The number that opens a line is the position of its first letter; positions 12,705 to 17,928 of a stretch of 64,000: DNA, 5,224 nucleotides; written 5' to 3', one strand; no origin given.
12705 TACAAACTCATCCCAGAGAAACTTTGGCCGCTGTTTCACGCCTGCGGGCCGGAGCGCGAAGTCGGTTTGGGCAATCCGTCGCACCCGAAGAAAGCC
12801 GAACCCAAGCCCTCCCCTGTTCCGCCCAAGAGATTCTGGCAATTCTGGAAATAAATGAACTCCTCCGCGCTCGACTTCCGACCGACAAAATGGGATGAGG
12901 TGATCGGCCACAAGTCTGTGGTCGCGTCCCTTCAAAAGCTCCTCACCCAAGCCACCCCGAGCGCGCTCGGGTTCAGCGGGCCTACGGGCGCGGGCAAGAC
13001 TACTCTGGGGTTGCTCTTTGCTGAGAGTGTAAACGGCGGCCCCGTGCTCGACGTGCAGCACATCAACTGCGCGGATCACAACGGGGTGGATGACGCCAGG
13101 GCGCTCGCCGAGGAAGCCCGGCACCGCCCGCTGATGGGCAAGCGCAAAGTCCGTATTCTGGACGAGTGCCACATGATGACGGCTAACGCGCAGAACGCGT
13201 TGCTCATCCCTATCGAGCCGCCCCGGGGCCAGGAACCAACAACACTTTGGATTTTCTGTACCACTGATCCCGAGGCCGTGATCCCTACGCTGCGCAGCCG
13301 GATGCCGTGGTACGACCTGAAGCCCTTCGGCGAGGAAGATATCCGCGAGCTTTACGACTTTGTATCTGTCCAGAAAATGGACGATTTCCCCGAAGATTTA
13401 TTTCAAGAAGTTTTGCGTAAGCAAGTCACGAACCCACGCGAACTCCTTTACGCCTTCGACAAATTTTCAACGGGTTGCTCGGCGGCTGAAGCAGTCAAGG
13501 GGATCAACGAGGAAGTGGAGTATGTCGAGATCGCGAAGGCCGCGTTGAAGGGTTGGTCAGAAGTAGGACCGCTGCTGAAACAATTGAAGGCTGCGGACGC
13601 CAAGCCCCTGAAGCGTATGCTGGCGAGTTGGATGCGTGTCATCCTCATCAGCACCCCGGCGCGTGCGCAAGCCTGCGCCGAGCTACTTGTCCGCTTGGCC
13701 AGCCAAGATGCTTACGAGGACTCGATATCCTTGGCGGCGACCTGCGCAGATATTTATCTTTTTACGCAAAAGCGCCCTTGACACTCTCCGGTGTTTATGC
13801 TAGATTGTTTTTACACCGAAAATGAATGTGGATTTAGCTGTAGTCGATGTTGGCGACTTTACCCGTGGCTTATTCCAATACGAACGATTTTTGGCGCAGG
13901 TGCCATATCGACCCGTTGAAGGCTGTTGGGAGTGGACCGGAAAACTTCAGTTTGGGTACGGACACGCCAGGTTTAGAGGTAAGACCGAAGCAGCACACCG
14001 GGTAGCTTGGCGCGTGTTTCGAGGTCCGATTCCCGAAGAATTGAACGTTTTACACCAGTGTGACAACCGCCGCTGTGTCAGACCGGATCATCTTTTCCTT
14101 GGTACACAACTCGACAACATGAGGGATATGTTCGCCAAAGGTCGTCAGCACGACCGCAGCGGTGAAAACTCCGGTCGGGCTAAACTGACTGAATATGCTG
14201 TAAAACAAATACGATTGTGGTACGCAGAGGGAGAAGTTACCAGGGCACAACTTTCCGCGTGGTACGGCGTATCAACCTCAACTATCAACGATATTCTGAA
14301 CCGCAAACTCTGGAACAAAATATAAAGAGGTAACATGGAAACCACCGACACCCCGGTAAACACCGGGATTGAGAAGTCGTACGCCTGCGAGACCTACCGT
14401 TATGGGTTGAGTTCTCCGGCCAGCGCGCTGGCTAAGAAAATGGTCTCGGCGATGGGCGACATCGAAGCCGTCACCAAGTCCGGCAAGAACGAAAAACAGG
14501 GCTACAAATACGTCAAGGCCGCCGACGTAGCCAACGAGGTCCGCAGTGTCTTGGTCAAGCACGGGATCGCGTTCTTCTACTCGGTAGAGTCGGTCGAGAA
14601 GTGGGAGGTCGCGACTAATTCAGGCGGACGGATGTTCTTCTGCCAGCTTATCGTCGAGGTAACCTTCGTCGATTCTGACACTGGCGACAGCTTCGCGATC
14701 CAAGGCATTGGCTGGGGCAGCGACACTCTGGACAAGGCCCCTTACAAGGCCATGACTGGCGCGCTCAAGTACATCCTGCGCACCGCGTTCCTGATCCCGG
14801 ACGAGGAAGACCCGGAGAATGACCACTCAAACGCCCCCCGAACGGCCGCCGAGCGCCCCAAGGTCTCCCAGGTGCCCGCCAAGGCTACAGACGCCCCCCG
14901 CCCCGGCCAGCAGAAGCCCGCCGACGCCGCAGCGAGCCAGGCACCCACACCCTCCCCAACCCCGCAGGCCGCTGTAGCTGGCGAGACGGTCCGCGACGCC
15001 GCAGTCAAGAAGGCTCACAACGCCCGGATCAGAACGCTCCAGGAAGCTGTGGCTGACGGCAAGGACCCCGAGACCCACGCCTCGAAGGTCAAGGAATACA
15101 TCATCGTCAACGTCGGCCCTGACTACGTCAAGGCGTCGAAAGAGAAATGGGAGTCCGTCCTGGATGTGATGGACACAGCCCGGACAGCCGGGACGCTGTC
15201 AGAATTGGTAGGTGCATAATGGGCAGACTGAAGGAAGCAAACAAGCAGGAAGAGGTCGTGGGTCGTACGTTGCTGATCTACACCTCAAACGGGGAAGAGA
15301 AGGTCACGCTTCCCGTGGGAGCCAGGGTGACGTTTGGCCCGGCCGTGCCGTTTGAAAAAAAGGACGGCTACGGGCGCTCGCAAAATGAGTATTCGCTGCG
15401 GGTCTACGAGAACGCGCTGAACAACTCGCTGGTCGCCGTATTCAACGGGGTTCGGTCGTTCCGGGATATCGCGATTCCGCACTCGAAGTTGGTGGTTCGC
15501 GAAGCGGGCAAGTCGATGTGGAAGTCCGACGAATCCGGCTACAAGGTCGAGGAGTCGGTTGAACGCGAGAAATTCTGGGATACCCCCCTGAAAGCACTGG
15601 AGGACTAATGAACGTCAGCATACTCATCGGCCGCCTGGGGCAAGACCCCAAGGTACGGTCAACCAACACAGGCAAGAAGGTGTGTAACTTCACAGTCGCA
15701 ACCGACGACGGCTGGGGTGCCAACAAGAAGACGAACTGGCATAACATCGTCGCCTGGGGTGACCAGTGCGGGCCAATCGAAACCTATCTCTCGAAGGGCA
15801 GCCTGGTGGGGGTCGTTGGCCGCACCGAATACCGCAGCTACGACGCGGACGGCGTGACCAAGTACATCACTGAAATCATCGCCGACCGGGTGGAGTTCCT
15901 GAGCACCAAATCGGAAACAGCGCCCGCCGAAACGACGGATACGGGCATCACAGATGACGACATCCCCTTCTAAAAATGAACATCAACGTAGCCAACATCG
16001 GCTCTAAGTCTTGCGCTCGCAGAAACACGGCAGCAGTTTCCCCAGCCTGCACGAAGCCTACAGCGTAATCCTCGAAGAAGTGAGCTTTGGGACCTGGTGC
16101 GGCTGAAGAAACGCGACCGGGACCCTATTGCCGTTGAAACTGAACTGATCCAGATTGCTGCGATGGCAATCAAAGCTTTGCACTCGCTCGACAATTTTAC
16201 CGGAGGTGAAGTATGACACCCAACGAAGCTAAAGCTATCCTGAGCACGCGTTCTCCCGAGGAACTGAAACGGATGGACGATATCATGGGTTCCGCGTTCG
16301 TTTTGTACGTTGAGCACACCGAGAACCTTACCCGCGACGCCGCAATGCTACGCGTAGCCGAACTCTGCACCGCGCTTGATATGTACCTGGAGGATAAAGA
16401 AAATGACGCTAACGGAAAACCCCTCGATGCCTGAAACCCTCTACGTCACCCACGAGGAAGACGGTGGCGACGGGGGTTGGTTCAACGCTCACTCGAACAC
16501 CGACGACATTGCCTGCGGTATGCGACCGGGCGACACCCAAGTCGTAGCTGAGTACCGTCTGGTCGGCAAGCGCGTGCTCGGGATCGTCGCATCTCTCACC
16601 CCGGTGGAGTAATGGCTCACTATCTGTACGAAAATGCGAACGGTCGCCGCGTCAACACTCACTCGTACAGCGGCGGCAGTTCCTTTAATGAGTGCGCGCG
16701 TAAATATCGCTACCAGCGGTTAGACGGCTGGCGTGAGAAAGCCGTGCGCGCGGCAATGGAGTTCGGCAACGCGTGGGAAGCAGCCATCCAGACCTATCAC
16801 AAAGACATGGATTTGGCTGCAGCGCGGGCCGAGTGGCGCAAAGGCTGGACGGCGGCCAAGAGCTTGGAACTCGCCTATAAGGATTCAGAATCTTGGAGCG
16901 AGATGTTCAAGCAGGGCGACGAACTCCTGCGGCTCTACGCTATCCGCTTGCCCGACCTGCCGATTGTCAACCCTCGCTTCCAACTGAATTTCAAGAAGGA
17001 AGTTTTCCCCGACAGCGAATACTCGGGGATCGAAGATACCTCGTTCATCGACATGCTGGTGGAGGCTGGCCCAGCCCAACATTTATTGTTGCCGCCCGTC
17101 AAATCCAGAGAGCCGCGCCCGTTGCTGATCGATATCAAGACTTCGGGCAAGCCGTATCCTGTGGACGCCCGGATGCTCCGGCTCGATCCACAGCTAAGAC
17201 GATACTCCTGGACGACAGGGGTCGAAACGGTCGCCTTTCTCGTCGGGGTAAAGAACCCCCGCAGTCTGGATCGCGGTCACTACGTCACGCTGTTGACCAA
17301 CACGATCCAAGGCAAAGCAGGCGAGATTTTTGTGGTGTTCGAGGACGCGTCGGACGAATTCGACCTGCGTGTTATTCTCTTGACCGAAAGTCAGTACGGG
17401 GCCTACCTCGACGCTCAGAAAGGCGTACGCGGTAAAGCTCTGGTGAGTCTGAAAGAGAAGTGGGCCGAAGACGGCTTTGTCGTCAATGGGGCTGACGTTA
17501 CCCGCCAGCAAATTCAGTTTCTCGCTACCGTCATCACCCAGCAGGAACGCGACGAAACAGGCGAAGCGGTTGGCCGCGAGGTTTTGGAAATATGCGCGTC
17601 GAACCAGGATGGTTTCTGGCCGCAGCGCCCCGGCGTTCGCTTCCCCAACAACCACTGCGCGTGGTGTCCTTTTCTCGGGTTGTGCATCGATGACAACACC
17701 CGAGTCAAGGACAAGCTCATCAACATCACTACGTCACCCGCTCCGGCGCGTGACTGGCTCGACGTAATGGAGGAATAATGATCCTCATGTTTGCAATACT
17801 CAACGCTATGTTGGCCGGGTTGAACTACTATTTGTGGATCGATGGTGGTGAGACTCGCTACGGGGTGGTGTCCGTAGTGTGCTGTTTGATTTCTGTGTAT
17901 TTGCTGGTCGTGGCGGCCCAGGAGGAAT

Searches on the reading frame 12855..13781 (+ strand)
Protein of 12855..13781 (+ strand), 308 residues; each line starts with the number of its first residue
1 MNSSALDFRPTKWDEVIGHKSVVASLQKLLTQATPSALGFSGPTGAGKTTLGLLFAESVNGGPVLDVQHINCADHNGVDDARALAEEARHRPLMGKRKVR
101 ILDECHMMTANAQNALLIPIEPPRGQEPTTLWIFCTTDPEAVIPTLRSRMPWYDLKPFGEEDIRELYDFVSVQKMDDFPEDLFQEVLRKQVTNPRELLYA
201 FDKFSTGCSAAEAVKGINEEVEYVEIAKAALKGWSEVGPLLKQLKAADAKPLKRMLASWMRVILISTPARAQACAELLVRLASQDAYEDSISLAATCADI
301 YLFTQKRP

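Call 121: search_protein_families(library=pfam, proteins=[window:12855-13781:+], max_evalue=0.001)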
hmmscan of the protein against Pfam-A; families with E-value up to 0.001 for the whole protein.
window:12855-13781:+ (308 aa): 2 families
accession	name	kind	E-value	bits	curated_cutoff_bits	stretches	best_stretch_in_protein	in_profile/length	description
PF13177.12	DNA_pol3_delta2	-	2.6e-16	60.5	27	1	68-157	72-159/161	DNA polymerase III, delta subunit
PF00004.35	AAA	-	5.1e-08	33.9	21.2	1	40-150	3-123/131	ATPase family associated with various cellular activities (AAA)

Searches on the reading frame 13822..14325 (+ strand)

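Call 121: search_protein_families(library=pfam, proteins=[window:13822-14325:+], max_evalue=0.001)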
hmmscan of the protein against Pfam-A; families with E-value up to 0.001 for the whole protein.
window:13822-14325:+ (167 aa): 2 families
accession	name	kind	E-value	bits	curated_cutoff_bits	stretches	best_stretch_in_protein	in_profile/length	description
PF13392.12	HNH_3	-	5.4e-16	58.4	24.8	1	57-101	2-46/46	HNH endonuclease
PF05551.17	zf-His_Me_endon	-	4.9e-05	24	27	1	73-105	64-96/131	Zinc-binding loop region of homing endonuclease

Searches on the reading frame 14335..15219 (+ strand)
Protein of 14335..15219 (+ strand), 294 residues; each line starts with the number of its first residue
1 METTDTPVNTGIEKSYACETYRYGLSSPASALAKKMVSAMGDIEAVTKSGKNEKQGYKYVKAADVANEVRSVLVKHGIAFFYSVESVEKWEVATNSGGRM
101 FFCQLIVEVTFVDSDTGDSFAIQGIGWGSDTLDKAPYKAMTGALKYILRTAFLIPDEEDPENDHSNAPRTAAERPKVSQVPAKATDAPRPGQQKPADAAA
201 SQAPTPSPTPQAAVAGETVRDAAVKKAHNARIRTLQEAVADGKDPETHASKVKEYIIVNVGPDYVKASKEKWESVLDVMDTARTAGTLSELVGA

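Call 121: search_protein_families(library=pfam, proteins=[window:14335-15219:+], max_evalue=0.001)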
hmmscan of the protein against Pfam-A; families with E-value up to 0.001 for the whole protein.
window:14335-15219:+ (294 aa): 1 family
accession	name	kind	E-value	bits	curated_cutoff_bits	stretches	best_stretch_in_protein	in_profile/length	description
PF04404.17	ERF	-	9.1e-15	55.4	25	1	33-174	2-140/153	ERF superfamily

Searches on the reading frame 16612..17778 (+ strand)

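Call 9: search_protein_families(library=phrogs, proteins=[window:16612-17778:+], max_evalue=0.001)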
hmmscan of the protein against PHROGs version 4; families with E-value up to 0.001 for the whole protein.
window:16612-17778:+ (388 aa): 1 family
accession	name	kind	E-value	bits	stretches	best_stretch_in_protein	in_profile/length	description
phrog_1218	-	DNA, RNA and nucleotide metabolism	9.6e-11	42.5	1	17-104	10-102/364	exonuclease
